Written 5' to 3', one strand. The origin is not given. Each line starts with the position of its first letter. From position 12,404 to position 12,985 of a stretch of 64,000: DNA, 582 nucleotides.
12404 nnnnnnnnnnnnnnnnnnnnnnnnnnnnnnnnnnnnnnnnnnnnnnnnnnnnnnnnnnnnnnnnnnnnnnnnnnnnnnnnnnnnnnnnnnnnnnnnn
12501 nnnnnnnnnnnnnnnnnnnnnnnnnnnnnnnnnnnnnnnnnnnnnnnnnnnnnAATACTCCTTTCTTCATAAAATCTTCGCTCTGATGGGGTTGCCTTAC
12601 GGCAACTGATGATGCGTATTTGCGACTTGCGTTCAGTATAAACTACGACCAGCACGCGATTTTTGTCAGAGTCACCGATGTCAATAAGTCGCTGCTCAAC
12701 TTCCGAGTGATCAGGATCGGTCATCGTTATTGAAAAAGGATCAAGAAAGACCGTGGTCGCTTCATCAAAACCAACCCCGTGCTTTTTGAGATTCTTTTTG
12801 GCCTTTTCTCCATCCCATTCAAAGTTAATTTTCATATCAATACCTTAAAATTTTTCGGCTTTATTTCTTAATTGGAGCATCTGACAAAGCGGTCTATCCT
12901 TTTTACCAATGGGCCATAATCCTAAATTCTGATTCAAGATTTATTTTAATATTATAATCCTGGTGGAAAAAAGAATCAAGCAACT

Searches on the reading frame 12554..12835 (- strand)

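Call 61: search_protein_families(library=pfam, proteins=[window:12554-12835:-], max_evalue=0.00001)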
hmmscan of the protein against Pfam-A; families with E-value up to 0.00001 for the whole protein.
window:12554-12835:- (94 aa): 1 family
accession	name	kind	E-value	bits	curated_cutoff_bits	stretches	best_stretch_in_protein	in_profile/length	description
PF04365.19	BrnT_toxin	-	1.5e-28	99.4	34.5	1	7-85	1-77/77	Ribonuclease toxin, BrnT, of type II toxin-antitoxin system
